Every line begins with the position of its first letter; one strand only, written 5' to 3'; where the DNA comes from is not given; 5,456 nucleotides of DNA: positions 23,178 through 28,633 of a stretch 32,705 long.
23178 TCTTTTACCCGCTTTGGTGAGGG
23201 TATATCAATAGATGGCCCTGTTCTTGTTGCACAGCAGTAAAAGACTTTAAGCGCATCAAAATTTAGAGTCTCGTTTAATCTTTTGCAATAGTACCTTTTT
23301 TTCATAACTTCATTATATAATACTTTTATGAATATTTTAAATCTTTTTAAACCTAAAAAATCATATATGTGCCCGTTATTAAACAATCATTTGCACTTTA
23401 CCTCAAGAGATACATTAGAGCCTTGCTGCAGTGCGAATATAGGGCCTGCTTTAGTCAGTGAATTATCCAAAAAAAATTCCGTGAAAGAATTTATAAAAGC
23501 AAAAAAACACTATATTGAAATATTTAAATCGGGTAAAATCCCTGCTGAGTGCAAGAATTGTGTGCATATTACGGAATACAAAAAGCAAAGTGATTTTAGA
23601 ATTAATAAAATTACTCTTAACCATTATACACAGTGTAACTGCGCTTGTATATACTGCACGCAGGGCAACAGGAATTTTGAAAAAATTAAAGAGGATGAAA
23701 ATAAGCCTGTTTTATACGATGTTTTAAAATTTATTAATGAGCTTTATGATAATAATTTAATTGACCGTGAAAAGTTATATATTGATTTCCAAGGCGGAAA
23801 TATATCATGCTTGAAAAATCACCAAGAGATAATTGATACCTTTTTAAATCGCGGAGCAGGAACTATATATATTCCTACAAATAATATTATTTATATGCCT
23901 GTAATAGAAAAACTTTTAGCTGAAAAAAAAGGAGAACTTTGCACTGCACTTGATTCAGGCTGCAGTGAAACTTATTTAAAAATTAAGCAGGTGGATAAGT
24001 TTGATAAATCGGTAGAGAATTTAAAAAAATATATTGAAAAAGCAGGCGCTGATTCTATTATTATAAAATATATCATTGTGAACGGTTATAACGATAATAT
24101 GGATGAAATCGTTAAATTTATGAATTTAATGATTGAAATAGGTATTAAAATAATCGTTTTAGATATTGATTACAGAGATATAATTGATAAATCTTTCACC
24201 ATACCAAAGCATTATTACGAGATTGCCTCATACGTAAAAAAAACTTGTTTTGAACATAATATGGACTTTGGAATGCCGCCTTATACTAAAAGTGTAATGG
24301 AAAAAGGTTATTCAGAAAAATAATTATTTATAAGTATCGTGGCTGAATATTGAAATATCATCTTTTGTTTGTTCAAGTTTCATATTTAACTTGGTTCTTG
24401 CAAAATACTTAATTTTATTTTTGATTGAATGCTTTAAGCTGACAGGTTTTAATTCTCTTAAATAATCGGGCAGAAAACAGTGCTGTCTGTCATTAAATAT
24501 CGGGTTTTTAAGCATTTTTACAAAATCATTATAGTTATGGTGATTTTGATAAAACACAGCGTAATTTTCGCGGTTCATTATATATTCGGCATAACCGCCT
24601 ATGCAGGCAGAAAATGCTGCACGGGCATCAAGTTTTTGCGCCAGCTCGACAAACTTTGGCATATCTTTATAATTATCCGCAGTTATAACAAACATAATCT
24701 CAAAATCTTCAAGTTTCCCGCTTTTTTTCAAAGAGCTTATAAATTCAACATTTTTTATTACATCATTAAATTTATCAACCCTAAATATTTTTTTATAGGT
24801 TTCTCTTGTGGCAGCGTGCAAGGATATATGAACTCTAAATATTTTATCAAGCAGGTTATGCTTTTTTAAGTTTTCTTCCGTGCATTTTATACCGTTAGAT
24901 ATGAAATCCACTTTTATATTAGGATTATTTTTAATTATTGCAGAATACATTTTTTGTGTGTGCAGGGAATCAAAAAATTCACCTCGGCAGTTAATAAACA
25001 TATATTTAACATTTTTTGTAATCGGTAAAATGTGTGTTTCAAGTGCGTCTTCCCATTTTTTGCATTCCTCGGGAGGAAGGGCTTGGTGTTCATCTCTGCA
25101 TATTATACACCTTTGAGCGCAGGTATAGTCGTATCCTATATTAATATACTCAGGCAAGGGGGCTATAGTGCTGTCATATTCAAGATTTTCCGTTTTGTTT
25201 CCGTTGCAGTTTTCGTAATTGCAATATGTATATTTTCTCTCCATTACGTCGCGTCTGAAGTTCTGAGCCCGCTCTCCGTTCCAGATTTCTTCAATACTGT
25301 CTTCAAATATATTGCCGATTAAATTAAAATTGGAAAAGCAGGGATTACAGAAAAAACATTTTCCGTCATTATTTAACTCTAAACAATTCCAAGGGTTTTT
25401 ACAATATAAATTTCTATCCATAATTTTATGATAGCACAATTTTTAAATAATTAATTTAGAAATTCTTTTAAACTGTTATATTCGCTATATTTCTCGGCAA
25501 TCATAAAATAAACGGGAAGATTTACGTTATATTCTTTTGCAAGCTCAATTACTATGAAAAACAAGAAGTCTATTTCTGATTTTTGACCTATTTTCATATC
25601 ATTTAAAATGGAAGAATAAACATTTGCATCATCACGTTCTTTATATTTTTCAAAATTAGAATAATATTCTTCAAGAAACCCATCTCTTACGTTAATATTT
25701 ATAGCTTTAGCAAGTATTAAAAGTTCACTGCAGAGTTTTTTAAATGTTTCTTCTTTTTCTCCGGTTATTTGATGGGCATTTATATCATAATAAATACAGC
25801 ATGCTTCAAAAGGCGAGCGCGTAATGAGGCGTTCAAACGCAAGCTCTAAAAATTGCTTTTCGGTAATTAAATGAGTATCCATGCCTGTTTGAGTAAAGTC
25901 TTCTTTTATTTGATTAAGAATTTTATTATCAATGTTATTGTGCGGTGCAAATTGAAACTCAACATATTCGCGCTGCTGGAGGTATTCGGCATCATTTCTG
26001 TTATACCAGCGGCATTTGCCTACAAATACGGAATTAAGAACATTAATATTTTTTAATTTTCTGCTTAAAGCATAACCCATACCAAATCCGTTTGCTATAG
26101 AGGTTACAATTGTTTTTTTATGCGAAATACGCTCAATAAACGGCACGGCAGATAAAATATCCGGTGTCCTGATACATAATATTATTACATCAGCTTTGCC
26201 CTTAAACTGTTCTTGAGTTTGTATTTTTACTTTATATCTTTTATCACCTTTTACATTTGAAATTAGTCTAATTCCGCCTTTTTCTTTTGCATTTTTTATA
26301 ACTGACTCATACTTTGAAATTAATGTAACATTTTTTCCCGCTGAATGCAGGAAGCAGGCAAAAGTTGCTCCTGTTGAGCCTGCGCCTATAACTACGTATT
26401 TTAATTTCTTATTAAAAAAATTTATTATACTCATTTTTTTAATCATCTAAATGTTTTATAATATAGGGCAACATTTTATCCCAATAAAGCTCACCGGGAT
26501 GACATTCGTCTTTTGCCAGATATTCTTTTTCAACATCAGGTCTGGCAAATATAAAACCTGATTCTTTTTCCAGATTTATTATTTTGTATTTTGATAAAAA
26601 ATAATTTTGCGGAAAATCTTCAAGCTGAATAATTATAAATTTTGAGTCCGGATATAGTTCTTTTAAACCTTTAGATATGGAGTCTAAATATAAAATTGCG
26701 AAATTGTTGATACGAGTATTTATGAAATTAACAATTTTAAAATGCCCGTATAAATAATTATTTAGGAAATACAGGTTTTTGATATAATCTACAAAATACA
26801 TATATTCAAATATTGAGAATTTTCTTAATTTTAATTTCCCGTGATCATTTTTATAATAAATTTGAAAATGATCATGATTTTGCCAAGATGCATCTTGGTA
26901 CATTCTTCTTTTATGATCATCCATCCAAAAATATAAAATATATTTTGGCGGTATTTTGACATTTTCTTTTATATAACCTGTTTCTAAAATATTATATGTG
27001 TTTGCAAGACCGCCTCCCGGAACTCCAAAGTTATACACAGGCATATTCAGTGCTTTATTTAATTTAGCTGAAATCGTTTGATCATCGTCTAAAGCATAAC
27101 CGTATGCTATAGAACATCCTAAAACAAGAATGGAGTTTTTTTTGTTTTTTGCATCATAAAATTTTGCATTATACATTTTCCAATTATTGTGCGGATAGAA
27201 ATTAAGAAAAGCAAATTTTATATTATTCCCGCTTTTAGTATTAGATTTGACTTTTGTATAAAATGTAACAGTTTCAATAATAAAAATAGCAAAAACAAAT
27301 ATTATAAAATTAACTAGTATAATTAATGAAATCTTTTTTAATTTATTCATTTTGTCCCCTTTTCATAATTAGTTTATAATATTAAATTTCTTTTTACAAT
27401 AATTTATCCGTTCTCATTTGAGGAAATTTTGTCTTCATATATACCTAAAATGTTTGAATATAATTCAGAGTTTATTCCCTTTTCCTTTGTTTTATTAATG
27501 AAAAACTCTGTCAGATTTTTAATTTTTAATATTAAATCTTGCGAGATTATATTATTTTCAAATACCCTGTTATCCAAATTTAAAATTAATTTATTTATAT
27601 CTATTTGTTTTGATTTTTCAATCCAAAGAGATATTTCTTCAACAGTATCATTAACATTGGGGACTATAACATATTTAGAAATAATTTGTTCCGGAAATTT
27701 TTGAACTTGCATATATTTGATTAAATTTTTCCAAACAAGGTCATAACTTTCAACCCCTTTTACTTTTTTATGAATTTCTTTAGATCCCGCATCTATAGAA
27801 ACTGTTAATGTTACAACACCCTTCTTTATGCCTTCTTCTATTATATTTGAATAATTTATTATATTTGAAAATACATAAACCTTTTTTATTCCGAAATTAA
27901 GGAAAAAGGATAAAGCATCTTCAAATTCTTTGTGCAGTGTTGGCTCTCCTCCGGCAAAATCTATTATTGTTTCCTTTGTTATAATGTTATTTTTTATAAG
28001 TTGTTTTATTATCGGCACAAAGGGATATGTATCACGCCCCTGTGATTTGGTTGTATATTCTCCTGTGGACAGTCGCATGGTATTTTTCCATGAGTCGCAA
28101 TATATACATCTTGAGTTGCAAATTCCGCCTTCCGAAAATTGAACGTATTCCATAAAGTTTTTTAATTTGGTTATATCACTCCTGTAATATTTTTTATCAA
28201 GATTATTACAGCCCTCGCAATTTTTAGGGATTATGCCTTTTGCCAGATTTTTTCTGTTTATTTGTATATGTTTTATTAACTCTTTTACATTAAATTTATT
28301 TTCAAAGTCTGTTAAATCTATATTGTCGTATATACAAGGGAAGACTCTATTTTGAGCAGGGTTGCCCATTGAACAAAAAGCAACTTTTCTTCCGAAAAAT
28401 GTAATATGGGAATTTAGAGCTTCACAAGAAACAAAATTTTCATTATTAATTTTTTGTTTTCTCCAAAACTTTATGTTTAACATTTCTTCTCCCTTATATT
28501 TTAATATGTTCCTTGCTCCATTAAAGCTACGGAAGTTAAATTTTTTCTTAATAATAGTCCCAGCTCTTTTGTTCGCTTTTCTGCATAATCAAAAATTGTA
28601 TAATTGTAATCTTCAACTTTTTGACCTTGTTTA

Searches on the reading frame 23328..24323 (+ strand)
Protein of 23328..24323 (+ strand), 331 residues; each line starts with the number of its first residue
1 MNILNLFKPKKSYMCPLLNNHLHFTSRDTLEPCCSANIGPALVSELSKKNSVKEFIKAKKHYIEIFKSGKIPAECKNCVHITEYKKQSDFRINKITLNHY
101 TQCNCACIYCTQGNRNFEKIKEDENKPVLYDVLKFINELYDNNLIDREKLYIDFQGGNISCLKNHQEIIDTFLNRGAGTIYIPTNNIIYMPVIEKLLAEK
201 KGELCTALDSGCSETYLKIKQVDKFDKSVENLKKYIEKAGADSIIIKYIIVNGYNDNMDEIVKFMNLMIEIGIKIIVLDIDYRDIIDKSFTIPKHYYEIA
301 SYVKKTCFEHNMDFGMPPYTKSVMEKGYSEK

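Call 8: search_protein_families(library=pfam, proteins=[window:23328-24323:+], max_evalue=0.01)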
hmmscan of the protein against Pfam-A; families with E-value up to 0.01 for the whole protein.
window:23328-24323:+ (331 aa): 1 family
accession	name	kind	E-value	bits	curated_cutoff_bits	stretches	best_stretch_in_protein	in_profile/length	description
PF04055.27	Radical_SAM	-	1.5e-08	35.4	29.5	1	98-267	2-165/166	Radical SAM superfamily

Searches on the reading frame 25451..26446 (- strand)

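Call 8: search_protein_families(library=pfam, proteins=[window:25451-26446:-], max_evalue=0.01)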
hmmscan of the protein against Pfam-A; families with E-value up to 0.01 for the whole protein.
window:25451-26446:- (331 aa): 15 families
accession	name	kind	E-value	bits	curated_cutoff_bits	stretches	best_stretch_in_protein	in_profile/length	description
PF02558.23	ApbA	-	8.9e-19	68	22.2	1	18-145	2-127/150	Ketopantoate reductase PanE/ApbA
PF08546.17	ApbA_C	-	2.5e-14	54.1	22.7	1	202-319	5-120/125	Ketopantoate reductase PanE/ApbA C terminal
PF03807.23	F420_oxidored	-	1e-06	29.7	21.6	1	17-120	2-94/94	NADP oxidoreductase coenzyme F420-dependent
PF07992.20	Pyr_redox_2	-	6.1e-06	26.3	26.1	1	12-82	140-225/291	Pyridine nucleotide-disulphide oxidoreductase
PF00070.33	Pyr_redox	-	1.1e-05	26.3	22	1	17-50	2-35/82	Pyridine nucleotide-disulphide oxidoreductase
PF01210.29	NAD_Gly3P_dh_N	-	0.00025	21.5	23.1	1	18-122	3-107/158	NAD-dependent glycerol-3-phosphate dehydrogenase N-terminus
PF01494.25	FAD_binding_3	-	0.00038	20.2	22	1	18-53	5-40/349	FAD binding domain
PF01266.30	DAO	-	0.00067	19.7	27.9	1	17-46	2-31/353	FAD dependent oxidoreductase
PF02254.24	TrkA_N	-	0.00088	20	23.8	1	17-61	1-44/116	TrkA-N domain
PF13450.12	NAD_binding_8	-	0.00089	19.9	21.9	1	19-45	1-27/68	NAD(P)-binding Rossmann-like domain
PF03721.20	UDPG_MGDP_dh_N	-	0.0012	18.9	27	1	17-96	3-88/187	UDP-glucose/GDP-mannose dehydrogenase family, NAD binding domain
PF07991.19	KARI_N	-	0.0035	17.4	20.6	0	15-136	5-112/165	Acetohydroxy acid isomeroreductase, NADPH-binding domain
PF02737.24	3HCDH_N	-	0.0046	17.3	22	1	18-86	3-72/180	3-hydroxyacyl-CoA dehydrogenase, NAD binding domain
PF13241.12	NAD_binding_7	-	0.006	17.6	22.1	0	14-97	7-74/104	Putative NAD(P)-binding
PF00890.30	FAD_binding_2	-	0.0069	16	20.4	0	18-63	3-49/414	FAD binding domain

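Call 36: search_protein_families(library=ncbifam, proteins=[window:25451-26446:-], max_evalue=0.01)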
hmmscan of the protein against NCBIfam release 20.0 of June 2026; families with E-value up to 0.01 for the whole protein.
window:25451-26446:- (331 aa): 31 families (the best 25 are shown)
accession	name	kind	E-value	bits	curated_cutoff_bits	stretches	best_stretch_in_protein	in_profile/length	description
TIGR00745.1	apbA_panE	subfamily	5.8e-35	121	141.35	1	16-320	1-298/305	2-dehydropantoate 2-reductase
NF005091.0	PRK06522.2-2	equivalog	3.7e-20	72.3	252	1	16-318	3-291/302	2-dehydropantoate 2-reductase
NF005088.0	PRK06522.1-2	subfamily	3.2e-19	69.2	371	1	16-318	2-296/308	2-dehydropantoate 2-reductase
NF005094.0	PRK06522.2-5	equivalog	6.6e-19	68.3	382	1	17-327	3-305/307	2-dehydropantoate 2-reductase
NF006083.0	PRK08229.1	equivalog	2.6e-17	62.8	371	1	15-139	3-128/341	2-dehydropantoate 2-reductase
NF004887.0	PRK06249.1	equivalog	3.2e-16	59.4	360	1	13-322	4-309/316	putative 2-dehydropantoate 2-reductase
NF005092.1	PRK06522.2-3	equivalog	2.1e-15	56.6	500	1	16-316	2-287/296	2-dehydropantoate 2-reductase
NF005089.0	PRK06522.1-4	subfamily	5.4e-13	49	223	1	16-125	2-108/326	2-dehydropantoate 2-reductase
NF004311.0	PRK05708.1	equivalog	1.4e-11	43.8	378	1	16-317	4-290/305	putative 2-dehydropantoate 2-reductase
NF005087.0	PRK06522.1-1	equivalog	3.2e-11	42.9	351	1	16-316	2-285/296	2-dehydropantoate 2-reductase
NF009542.0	PRK12921.1-4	equivalog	1.7e-10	40.7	288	1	15-316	2-275/286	oxidoreductase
NF005093.0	PRK06522.2-4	equivalog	3.7e-10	39.7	308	1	14-143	3-124/304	2-dehydropantoate 2-reductase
NF009543.0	PRK12921.1-5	equivalog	3.1e-09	36.4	339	1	16-316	2-295/305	oxidoreductase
NF009541.0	PRK12921.1-1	equivalog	7.6e-08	32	338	1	16-143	7-126/297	oxidoreductase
NF000942.0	PRK00094.1-4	subfamily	4.2e-06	26.2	257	1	16-123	4-111/334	NAD(P)H-dependent glycerol-3-phosphate dehydrogenase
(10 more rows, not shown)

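Call 66: search_protein_families(library=padloc, proteins=[window:25451-26446:-], max_evalue=0.001)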
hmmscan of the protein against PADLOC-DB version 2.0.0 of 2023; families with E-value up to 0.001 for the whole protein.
window:25451-26446:- (331 aa): 0 families

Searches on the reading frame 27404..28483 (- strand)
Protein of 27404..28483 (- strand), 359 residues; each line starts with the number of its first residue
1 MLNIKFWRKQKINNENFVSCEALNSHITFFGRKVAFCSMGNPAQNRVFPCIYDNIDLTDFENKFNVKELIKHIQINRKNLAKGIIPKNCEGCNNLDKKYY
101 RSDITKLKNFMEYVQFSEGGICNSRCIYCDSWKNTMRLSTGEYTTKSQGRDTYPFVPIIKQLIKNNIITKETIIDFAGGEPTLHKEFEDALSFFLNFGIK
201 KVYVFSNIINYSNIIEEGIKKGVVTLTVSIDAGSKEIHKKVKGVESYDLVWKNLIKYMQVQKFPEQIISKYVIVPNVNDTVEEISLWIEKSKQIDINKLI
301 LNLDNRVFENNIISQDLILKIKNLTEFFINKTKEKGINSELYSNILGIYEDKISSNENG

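Call 8: search_protein_families(library=pfam, proteins=[window:27404-28483:-], max_evalue=0.01)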
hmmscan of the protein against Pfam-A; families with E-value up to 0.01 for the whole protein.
window:27404-28483:- (359 aa): 1 family
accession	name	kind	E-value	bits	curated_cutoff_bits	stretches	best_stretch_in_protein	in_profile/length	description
PF04055.27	Radical_SAM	-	9.2e-14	52.4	29.5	1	120-284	5-162/166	Radical SAM superfamily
